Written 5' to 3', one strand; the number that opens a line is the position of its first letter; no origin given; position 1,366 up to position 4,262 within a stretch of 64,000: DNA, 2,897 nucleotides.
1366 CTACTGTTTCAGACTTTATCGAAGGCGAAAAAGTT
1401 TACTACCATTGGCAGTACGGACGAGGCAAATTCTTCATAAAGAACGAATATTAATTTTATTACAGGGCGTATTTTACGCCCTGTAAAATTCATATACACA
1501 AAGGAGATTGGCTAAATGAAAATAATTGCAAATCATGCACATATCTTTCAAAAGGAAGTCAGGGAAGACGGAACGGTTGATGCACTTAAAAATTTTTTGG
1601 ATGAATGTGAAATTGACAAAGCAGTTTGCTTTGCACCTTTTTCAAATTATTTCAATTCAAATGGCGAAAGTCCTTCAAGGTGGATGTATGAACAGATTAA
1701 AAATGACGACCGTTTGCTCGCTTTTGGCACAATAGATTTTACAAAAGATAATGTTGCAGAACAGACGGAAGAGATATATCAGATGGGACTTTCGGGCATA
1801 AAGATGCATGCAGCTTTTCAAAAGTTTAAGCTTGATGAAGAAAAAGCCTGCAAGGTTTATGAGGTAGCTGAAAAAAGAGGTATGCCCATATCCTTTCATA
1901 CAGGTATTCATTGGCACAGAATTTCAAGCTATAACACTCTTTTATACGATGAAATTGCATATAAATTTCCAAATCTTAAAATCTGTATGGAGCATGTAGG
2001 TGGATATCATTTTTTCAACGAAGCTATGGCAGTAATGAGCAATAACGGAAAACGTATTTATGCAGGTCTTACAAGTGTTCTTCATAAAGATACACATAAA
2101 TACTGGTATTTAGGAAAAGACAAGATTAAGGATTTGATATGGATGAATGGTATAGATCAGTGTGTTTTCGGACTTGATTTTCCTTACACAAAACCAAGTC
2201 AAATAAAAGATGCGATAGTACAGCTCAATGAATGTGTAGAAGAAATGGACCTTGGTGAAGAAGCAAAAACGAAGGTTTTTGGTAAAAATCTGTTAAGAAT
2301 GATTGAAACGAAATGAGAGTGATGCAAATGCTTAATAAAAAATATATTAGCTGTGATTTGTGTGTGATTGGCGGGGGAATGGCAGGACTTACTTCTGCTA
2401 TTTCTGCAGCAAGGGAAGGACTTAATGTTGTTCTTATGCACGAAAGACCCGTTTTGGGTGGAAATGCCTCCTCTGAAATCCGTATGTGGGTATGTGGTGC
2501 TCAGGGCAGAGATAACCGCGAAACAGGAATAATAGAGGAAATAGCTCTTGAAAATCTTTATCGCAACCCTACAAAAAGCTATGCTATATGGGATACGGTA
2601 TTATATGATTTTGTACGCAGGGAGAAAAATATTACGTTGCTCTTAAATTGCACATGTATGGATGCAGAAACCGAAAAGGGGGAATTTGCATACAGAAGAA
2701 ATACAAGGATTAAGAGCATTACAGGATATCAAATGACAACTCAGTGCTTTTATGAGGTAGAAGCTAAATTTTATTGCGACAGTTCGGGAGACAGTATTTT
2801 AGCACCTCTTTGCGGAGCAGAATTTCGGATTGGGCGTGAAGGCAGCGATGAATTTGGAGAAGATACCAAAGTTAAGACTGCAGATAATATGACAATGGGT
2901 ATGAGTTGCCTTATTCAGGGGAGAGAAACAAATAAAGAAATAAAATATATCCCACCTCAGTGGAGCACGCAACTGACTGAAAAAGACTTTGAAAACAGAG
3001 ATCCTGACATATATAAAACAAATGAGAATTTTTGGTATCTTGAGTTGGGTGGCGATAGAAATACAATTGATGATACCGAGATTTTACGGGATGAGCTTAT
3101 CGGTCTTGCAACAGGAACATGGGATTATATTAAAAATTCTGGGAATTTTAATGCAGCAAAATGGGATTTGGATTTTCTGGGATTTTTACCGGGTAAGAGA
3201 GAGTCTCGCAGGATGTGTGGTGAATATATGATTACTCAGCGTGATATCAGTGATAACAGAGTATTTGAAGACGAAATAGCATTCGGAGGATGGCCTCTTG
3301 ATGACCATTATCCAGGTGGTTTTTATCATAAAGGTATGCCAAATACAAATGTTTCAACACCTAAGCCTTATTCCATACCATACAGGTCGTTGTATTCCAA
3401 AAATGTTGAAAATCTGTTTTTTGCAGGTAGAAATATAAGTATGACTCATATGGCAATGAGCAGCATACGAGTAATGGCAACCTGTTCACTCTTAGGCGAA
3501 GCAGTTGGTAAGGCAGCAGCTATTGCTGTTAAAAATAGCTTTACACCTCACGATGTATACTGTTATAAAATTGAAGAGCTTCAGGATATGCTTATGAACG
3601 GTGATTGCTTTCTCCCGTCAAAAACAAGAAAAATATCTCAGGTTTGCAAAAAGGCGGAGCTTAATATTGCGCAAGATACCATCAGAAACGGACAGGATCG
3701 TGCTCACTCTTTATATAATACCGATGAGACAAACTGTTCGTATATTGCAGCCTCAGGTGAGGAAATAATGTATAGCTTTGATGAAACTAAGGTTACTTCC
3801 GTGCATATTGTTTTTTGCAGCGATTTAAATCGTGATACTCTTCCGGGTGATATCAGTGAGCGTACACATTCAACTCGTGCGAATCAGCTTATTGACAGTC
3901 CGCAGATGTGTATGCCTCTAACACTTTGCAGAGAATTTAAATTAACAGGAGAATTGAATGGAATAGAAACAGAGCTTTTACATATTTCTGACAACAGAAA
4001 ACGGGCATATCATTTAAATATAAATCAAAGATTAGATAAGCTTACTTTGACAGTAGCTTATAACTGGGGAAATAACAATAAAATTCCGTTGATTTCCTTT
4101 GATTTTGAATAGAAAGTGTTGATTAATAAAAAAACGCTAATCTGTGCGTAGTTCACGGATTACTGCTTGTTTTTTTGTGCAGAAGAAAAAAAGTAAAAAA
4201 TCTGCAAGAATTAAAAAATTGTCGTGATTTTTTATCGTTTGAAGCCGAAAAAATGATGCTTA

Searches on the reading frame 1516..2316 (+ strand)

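Call 12: search_protein_families(library=pfam, proteins=[window:1516-2316:+], max_evalue=0.001)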
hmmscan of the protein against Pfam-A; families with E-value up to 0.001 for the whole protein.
window:1516-2316:+ (266 aa): 1 family
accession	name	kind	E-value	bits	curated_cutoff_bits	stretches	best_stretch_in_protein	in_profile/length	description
PF04909.20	Amidohydro_2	-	3.1e-21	76.8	26.4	1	54-258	67-282/289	Amidohydrolase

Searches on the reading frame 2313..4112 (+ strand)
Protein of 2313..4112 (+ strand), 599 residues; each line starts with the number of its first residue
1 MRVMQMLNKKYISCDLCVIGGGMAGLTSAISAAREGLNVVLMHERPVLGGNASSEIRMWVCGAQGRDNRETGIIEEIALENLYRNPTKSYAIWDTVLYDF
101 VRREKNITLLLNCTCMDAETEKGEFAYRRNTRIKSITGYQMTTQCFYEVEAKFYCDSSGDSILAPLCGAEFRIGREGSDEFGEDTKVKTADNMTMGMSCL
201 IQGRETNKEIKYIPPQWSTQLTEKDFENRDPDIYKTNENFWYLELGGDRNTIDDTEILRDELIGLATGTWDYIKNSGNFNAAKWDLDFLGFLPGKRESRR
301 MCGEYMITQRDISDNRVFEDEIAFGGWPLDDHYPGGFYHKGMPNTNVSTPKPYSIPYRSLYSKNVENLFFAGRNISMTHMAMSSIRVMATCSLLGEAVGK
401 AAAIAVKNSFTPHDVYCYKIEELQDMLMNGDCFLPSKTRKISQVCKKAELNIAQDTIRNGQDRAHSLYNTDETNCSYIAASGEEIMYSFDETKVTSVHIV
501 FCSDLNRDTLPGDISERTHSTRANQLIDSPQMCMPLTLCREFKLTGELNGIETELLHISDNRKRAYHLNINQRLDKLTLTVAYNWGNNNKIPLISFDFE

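Call 12: search_protein_families(library=pfam, proteins=[window:2313-4112:+], max_evalue=0.001)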
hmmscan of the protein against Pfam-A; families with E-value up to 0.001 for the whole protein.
window:2313-4112:+ (599 aa): 8 families
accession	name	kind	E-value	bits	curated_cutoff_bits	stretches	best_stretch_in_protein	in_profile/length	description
PF12831.13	FAD_oxidored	-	9.2e-84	282.6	27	1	15-427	1-416/416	FAD dependent oxidoreductase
PF13450.12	NAD_binding_8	-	2.7e-07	31.2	21.9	1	18-55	1-38/68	NAD(P)-binding Rossmann-like domain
PF00890.30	FAD_binding_2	-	3.3e-07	30.3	20.4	1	15-52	1-38/414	FAD binding domain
PF01266.30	DAO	-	7.1e-07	29.5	27.9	1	15-55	1-41/353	FAD dependent oxidoreductase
PF01134.28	GIDA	-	7.3e-06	25.7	22.1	1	15-57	1-36/391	Glucose inhibited division protein A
PF07992.20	Pyr_redox_2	-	8.1e-06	25.9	26.1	1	15-127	2-87/291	Pyridine nucleotide-disulphide oxidoreductase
PF01946.23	Thi4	-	0.00019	21.2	26.2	1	4-52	9-57/235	Thi4 family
PF03486.20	HI0933_like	-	0.00052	20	50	0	15-48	2-35/244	HI0933-like protein Rossmann domain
